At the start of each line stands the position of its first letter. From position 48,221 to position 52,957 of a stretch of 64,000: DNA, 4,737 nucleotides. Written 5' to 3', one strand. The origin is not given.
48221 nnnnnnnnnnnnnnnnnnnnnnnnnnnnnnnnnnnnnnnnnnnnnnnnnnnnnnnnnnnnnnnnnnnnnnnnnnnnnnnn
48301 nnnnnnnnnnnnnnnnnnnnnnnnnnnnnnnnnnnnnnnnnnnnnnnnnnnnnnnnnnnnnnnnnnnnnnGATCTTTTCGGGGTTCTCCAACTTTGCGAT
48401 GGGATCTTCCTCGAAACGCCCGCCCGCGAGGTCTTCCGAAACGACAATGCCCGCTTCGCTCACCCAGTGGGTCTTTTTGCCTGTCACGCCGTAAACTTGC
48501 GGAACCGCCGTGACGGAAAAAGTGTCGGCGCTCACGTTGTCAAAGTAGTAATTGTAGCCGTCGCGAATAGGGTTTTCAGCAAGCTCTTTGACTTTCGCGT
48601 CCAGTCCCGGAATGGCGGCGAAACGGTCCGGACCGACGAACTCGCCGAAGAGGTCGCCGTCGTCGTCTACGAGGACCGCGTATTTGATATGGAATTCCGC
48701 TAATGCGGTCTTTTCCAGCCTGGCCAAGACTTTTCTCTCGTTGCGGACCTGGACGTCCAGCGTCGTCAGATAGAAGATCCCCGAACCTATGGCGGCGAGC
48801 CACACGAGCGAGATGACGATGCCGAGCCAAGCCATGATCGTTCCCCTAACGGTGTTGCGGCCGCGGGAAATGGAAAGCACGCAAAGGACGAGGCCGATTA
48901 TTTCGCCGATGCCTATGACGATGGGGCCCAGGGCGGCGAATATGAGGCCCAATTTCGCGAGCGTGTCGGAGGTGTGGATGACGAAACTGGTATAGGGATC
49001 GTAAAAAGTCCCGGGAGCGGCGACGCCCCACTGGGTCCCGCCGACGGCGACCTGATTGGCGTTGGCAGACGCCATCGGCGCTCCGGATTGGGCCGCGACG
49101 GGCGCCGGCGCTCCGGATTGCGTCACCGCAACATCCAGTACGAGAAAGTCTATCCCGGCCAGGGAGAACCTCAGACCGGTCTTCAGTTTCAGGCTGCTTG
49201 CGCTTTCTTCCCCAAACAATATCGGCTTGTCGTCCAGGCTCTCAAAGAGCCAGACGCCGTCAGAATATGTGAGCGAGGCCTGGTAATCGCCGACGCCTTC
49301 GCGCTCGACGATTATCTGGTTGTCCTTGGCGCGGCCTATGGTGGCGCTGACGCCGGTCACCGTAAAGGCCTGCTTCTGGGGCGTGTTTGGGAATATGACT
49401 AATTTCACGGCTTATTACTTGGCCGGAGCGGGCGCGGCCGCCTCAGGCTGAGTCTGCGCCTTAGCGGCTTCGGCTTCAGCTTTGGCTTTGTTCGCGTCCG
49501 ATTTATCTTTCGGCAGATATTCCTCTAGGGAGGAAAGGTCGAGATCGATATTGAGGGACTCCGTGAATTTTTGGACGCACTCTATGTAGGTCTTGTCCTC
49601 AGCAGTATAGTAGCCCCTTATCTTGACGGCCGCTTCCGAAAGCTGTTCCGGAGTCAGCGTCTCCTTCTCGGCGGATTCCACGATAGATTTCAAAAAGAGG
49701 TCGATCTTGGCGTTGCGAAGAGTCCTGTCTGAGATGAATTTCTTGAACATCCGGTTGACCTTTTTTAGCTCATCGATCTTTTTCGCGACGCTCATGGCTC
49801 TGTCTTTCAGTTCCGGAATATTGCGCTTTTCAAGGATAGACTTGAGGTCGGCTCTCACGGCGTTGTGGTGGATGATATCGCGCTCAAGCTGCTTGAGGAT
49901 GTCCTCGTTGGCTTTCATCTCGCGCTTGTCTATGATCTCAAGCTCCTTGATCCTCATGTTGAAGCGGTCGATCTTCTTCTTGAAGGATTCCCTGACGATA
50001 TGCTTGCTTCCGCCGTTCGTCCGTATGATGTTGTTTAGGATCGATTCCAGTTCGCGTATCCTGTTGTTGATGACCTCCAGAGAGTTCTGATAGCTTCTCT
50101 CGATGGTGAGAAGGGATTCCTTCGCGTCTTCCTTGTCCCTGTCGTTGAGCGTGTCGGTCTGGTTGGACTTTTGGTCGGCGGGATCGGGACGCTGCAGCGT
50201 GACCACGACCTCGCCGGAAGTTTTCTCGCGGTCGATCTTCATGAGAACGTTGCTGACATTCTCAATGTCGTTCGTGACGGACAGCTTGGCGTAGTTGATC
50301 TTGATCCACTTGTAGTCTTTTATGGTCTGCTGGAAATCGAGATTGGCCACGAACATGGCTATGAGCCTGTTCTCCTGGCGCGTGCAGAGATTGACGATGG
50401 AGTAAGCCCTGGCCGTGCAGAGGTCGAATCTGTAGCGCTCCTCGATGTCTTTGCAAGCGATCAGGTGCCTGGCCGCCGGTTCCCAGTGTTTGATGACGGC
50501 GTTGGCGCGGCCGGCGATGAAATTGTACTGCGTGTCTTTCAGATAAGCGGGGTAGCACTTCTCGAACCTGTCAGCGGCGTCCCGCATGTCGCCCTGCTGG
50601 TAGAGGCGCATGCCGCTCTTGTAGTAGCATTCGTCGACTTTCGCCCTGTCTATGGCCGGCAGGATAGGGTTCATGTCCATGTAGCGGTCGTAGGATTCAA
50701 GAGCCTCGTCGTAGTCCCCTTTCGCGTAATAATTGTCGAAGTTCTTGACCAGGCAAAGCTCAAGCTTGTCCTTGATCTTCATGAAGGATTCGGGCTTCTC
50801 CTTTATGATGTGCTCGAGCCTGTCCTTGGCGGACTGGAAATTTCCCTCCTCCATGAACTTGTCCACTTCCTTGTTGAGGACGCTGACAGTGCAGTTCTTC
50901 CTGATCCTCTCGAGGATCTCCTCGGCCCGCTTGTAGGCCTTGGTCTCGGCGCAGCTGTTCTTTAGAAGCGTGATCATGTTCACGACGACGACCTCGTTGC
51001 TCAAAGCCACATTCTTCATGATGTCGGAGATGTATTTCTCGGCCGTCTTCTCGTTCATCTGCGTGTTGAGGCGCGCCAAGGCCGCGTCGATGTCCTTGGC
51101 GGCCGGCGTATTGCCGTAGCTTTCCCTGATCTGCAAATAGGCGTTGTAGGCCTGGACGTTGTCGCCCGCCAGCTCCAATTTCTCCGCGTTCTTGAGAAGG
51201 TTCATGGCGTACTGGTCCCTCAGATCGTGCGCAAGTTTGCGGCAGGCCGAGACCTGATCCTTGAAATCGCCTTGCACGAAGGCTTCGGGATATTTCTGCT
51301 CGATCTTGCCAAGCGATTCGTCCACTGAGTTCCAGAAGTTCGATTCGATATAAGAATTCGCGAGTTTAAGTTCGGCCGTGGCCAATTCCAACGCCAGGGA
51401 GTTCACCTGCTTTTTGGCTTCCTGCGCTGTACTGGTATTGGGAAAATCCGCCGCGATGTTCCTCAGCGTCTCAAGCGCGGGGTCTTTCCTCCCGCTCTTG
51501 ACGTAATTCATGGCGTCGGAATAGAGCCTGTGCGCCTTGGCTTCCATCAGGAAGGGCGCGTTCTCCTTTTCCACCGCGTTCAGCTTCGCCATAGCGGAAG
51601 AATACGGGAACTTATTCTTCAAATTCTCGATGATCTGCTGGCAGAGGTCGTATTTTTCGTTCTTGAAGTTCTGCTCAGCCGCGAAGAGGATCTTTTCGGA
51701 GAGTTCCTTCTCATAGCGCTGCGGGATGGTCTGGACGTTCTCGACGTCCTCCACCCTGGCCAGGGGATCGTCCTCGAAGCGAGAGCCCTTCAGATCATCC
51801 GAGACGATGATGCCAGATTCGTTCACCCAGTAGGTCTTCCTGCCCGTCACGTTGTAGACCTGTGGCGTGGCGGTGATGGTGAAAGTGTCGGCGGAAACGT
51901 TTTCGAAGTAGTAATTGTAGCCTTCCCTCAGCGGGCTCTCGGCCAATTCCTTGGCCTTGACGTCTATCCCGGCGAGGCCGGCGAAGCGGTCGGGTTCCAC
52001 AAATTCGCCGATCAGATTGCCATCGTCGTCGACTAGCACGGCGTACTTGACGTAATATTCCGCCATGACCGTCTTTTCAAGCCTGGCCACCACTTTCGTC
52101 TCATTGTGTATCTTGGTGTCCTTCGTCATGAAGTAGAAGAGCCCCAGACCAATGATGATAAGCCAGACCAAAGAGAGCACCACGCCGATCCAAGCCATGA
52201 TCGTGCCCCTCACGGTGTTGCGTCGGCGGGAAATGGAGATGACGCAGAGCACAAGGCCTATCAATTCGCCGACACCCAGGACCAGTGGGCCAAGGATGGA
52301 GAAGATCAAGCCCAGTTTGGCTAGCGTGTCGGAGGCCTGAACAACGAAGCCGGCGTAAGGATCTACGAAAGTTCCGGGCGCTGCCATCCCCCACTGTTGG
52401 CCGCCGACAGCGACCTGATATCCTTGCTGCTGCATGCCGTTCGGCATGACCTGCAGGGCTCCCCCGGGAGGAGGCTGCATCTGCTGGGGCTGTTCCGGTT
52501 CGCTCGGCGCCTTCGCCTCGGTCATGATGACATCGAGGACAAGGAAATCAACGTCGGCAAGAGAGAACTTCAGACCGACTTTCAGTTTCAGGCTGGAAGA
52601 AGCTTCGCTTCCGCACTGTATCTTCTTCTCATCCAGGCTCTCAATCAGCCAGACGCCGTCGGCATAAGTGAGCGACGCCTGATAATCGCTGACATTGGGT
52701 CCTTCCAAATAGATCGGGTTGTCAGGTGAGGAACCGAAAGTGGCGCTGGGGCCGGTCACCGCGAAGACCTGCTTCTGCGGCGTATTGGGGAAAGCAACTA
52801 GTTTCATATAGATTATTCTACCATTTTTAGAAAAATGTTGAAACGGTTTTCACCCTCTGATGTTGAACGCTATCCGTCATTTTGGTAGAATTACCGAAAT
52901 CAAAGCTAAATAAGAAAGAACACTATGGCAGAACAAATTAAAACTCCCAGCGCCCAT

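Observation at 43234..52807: Operon of three tandem ~1,000-aa paralogs with an uncharacterised FHA-like / TM / pilin-like / TPR architecture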

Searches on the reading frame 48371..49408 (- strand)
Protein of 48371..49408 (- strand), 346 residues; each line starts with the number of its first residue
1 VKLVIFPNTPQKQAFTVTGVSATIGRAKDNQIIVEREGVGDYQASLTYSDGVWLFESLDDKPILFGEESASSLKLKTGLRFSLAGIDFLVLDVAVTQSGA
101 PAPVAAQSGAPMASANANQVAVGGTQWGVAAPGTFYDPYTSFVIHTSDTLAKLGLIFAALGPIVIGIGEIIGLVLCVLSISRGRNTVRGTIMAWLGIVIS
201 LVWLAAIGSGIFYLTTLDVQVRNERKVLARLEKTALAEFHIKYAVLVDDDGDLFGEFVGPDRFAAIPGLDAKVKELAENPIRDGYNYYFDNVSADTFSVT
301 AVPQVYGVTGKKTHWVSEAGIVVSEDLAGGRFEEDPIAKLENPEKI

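Call 41: predict_structure(alignment_id=A2)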
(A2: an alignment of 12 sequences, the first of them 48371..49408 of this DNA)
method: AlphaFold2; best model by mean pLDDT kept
length: 346 residues; sequences in the alignment: 12
mean_pLDDT: 55.6   pTM: 0.31
mean pLDDT of the five models: 55.6, 52.7, 49.9, 46.7, 44.8
residues with pLDDT >= 90: 0; 70-90: 113; 50-70: 60; < 50: 173
segments of 3 or more residues with pLDDT < 50: 97-147, 226-346
pLDDT, mean of each block of 10 residues (from residue 1): 78 79 82 72 84 85 84 85 86 56 29 31 33 37 48 62 60 69 64 73 75 65 49 34 30 35 40 42 40 34 36 41 45 43 32
secondary structure, 60 per line:
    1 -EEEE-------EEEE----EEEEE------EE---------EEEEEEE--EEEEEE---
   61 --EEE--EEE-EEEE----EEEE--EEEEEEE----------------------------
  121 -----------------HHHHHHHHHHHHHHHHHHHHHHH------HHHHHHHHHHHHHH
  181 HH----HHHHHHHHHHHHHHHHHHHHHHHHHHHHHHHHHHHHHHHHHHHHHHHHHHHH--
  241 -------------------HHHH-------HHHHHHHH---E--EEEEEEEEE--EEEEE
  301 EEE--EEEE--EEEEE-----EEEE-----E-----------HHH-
elements in order: E2-5 E13-16 E21-25 E43-49 E52-57 E63-65 E68-70 E72-75 E80-83 E86-92 H138-160 H167-182 H187-238 H260-263 H271-278 E285-293 E296-303 E306-309 E312-316 E322-325
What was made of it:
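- On Type IV pilin / pseudopilin: The AF2 secondary structure is a long helix followed by five strands, but at low pLDDT (call 41).
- Closest known: Type IV pilins and T2SS pseudopilins. Same: A long helix runs from the membrane into the head (call 41).
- The pilin-head part of the AF2 model is low confidence (pLDDT 30-45, call 41), so that assignment rests on sequence profiles alone. AF2 models a hairpin at residues 138-160 and 167-182 (call 41).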

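Call 47: fold_search(model_id=the predicted structure, library=pdb)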
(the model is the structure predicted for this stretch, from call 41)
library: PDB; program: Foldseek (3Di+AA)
matches with E <= 10: 259; with E <= 0.001: 25
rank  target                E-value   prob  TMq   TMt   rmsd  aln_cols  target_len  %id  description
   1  6i2q_B                5.9e-05  1.00  0.22  0.67   3.4        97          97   14  Crystal structure of the wild-type SucA domain of Mycobacterium smegmatis KGD (alpha-ketoglutarate decarboxylase), in  (released 2019-05-22)
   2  3oun_A                8.9e-05  1.00  0.22  0.76   2.6        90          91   17  Crystal structure of the FhaA FHA domain complexed with the intracellular domain of Rv3910 (released 2012-02-08)
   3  6ccd                  9.4e-05  1.00  0.22  0.63   3.6        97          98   13  The crystal structure of Mycobacterium tuberculosis Rv1747 FHA-1 (released 2018-06-20)
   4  4qcj                  1.0e-04  1.00  0.21  0.59   3.7        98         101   14  Crystal Structure of OdhI from Corynebacterium glutamicum (released 2014-07-02)
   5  8p5r_G                1.1e-04  1.00  0.22  0.66   3.6        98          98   14  Crystal structure of full-length, homohexameric 2-oxoglutarate dehydrogenase KGD from Mycobacterium smegmatis in compl (released 2023-08-16)
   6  7rj3_C                1.4e-04  1.00  0.22  0.65   3.5       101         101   15  Crystal Structure of the Forkhead Associated (FHA) Domain of the Glycogen Accumulation Regulator (GarA) from Mycobacte (released 2021-07-28)
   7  8p5x_G                1.6e-04  1.00  0.22  0.63   3.6       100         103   13  Single particle cryo-EM structure of the complex between Corynebacterium glutamicum homohexameric 2-oxoglutarate dehyd (released 2023-08-16)
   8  6i2p_E                1.6e-04  1.00  0.21  0.61   3.8       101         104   15  Crystal structure of the Mycobacterium tuberculosis PknB kinase domain (L33E mutant) in complex with its substrate Gar (released 2019-05-22)
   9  6i2r_B                2.0e-04  1.00  0.23  0.75   2.9        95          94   18  Crystal structure of the SucA domain of Mycobacterium smegmatis KGD (alpha-ketoglutarate decarboxylase), mutant R802A, (released 2019-05-22)
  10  3poa_A                2.5e-04  1.00  0.24  0.75   3.1        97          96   15  Structural and functional analysis of phosphothreonine-dependent FHA domain interactions (released 2011-01-26)
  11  3po8                  2.8e-04  1.00  0.22  0.68   3.2        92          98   17  Structural and functional analysis of phosphothreonine-dependent FHA domain interactions (released 2011-01-26)
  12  7rj3_A                3.1e-04  1.00  0.21  0.60   3.7        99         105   15  Crystal Structure of the Forkhead Associated (FHA) Domain of the Glycogen Accumulation Regulator (GarA) from Mycobacte (released 2021-07-28)
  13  1uht_MODEL_1_A        3.1e-04  1.00  0.23  0.59   4.8       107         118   21  Solution Structure of The FHA Domain of Arabidopsis thaliana Hypothetical Protein (released 2004-01-10)
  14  6i2r_D                3.3e-04  1.00  0.23  0.75   2.9        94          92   18  Crystal structure of the SucA domain of Mycobacterium smegmatis KGD (alpha-ketoglutarate decarboxylase), mutant R802A, (released 2019-05-22)
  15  6i2p_D                3.3e-04  1.00  0.22  0.57   3.7       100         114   15  Crystal structure of the Mycobacterium tuberculosis PknB kinase domain (L33E mutant) in complex with its substrate Gar (released 2019-05-22)
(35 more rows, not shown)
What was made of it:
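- On FHA domain (PF00498): Foldseek matches GarA, FhaA, Rv1747 and Ki67 FHA domains with prob 1.0, E down to 6e-5 and target TM 0.6-0.76 (calls 41, 47).
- Closest known: Bacterial membrane-linked FHA proteins. Same: The best structural matches are mycobacterial FHA domains (call 47).
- FHA fold: AF2 pLDDT ~80 and Foldseek prob 1.0 to GarA, FhaA and Rv1747 (calls 41, 47).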

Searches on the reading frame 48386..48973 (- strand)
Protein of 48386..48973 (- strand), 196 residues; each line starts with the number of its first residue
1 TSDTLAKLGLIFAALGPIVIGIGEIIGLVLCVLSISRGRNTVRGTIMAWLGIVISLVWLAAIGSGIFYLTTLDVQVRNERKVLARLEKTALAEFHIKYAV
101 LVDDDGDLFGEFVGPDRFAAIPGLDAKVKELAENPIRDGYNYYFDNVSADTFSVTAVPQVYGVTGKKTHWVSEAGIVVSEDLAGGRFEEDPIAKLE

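Call 28: find_homologous_proteins(query=window:48386-48973:-, max_evalue=0.01)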
Query seq(196 aa): 428 candidates shared short words with the query, none scored E <= 0.01.
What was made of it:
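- Tried and rejected: A find_homologous_proteins search with the 196-aa TM plus head fragment returned nothing, not even the family itself (call 28).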

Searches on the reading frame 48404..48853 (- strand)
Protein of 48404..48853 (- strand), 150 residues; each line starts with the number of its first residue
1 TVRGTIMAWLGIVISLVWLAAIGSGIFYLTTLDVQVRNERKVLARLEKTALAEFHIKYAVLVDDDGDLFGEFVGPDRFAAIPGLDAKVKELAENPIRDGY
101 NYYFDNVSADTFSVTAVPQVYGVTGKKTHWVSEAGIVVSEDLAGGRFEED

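Call 57: search_solved_structures(query=A4, max_evalue=10, show_alignments=2)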
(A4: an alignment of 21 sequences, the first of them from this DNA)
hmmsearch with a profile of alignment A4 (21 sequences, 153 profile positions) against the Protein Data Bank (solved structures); distinct sequences matched with E-value up to 10: 7.
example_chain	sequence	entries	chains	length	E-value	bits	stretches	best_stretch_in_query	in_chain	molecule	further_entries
6x80_A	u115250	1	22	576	0.045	16.6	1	8-96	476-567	Flagellin A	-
4mls_A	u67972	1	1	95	0.13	15.1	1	77-142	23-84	Fibronectin binding protein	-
4mli_A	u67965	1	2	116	0.14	15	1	63-142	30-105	Fibronectin binding protein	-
2x5p_A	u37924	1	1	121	0.42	13.4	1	112-142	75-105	FIBRONECTIN BINDING PROTEIN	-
5zor_A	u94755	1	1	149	0.44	13.4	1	41-87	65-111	Centrin, putative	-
9lnj_A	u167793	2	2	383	0.51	13.1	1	113-148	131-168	VANC21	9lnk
8qcf_L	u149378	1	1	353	2.5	10.9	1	112-142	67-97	Superkiller protein 7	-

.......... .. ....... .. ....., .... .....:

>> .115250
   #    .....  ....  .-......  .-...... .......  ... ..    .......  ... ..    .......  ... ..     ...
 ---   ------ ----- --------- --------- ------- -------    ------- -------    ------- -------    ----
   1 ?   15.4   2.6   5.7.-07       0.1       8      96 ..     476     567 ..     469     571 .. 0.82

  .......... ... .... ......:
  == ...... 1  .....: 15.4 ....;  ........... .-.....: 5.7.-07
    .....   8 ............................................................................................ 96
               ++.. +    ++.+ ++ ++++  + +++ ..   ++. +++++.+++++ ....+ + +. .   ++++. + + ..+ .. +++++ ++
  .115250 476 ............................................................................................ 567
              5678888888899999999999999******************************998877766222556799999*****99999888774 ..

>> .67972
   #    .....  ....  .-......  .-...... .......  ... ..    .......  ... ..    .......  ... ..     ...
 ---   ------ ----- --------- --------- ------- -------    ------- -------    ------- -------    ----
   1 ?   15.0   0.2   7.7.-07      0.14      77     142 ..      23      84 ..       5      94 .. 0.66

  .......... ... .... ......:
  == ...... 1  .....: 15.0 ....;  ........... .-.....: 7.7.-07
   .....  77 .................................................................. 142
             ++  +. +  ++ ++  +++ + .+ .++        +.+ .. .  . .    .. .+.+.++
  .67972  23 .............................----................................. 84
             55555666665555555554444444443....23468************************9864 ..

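Call 58: search_protein_families(library=pfam, alignment_id=A4, max_evalue=0.1)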
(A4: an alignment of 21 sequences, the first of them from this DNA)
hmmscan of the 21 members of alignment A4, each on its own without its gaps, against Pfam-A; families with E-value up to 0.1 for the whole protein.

A. member 1, seq(150 aa): 1 family
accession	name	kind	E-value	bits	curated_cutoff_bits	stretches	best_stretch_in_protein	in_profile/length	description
PF11453.13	DUF2950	-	0.0043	16.7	20.2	1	100-142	209-251/274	Protein of unknown function (DUF2950)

B. families by the number of members that match (of 21 scanned): 11 families
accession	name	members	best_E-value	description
PF11453.13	DUF2950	18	1.3e-06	Protein of unknown function (DUF2950)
PF07963.17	N_methyl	1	6.8e-09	Prokaryotic N-terminal methylation motif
PF00133.28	tRNA-synt_1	1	0.0039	tRNA synthetases class I (I, L, M and V)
PF04159.19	NB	1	0.0085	NB glycoprotein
PF10812.13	DUF2561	1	0.0098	Protein of unknown function (DUF2561)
PF13273.12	DUF4064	1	0.01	Protein of unknown function (DUF4064)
PF09563.16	RE_LlaJI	1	0.022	LlaJI restriction endonuclease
PF13828.11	DUF4190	1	0.039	Domain of unknown function (DUF4190)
PF23557.1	TPR_leprecan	1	0.065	Leprecan family TPR-like repeat region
PF09976.15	TPR_21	1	0.085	Tetratricopeptide repeat-like domain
PF13400.11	Tad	1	0.097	Putative Flp pilus-assembly TadE/G-like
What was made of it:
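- On DUF2950 (PF11453): The partial hit occurs in 18 of 21 heads (call 58).
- DUF2950 C-terminal hits occur in 18 of 21 members (call 58).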

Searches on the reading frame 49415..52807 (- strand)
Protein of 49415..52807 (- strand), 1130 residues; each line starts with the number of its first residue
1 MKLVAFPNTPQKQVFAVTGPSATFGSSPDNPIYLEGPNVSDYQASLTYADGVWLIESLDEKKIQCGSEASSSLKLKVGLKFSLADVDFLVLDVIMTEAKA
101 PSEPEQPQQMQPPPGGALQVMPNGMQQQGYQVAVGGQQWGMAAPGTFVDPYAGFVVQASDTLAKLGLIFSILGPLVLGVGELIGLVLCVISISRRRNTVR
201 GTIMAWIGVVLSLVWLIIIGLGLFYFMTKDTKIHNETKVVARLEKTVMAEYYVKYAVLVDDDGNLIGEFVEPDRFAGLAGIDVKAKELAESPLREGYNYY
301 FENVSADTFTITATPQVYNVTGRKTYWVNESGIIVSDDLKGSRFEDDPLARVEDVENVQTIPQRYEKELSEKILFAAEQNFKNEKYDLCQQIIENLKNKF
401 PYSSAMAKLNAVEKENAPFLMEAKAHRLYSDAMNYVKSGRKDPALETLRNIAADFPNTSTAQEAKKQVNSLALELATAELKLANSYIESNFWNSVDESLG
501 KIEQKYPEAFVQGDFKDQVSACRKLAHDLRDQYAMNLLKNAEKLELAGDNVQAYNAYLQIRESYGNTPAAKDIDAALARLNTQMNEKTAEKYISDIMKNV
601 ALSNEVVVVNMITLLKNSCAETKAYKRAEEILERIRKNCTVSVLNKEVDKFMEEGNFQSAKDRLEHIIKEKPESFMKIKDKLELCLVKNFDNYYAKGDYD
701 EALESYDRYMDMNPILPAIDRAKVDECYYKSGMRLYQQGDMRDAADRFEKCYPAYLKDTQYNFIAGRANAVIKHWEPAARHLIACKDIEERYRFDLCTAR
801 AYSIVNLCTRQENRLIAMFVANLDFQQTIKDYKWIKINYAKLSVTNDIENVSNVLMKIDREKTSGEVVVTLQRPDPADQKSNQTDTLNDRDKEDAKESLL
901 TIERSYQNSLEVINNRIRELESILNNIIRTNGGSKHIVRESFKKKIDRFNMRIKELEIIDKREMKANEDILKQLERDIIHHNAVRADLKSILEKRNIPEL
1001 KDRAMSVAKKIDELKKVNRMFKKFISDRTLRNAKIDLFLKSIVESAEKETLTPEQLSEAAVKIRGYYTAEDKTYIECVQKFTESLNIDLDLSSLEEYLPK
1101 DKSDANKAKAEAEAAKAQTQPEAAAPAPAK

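Call 6: search_protein_families(library=pfam, proteins=[window:49415-52807:-], max_evalue=1)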
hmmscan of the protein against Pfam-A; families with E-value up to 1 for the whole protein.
window:49415-52807:- (1130 aa): 17 families
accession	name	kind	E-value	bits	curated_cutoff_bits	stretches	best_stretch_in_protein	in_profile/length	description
PF13525.12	YfiO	-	1.9e-09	38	25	2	443-512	108-177/203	Outer membrane lipoprotein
PF14559.12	TPR_19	-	0.0002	22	25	0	434-467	34-67/68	Tetratricopeptide repeat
PF07719.23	TPR_2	-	0.0002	21.7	27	1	692-714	10-32/34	Tetratricopeptide repeat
PF13174.12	TPR_6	-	0.00022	22.1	26.3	0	432-458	7-33/33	Tetratricopeptide repeat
PF13424.12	TPR_12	-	0.00022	21.8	30.1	1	693-756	13-76/77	Tetratricopeptide repeat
PF13428.12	TPR_14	-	0.00049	21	23.5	0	693-715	11-33/44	Tetratricopeptide repeat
PF13512.12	TPR_18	-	0.002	18.7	21.9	1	643-721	12-85/145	Tetratricopeptide repeat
PF00498.31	FHA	-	0.0033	18.2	20.7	1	23-60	2-40/67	FHA domain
PF13828.11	DUF4190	-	0.012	15.8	35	1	162-221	1-61/62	Domain of unknown function (DUF4190)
PF13414.12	TPR_11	-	0.014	15.6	26.8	1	692-708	3-19/42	TPR repeat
PF18662.7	HTH_56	-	0.017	15.6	26.2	1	622-664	25-70/111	Cch helix turn helix domain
PF13273.12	DUF4064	-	0.14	12.8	32.1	1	203-250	7-54/102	Protein of unknown function (DUF4064)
PF00515.34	TPR_1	-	0.25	11.7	27.8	1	693-714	11-32/34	Tetratricopeptide repeat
PF13176.12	TPR_7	-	0.32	11.7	27.9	0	693-710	9-28/36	Tetratricopeptide repeat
PF13432.12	TPR_16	-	0.33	11.9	32.7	0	690-714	4-28/65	Tetratricopeptide repeat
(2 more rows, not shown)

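Call 7: search_protein_families(library=ncbifam, proteins=[window:49415-52807:-], max_evalue=1)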
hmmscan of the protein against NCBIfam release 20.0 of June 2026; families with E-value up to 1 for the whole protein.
window:49415-52807:- (1130 aa): 4 families
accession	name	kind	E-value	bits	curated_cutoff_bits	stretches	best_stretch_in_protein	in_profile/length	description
TIGR03302.1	OM_YfiO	subfamily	5.7e-13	48.9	81.4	2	608-742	6-121/239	outer membrane protein assembly factor BamD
TIGR02795.1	tol_pal_ybgF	equivalog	1.1e-10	42.1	90.1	2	691-758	10-72/119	tol-pal system protein YbgF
NF008119.0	PRK10866.1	equivalog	0.00063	19.5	363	2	649-854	40-237/243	outer membrane protein assembly factor BamD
TIGR02552.1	LcrH_SycD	equivalog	0.14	11.9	104.8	1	728-788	21-81/136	SycD/LcrH family type III secretion system chaperone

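Call 82: search_protein_families(library=padloc, proteins=[window:49415-52807:-], max_evalue=0.01)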
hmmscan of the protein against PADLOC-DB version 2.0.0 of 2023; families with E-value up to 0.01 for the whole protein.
window:49415-52807:- (1130 aa): 0 families
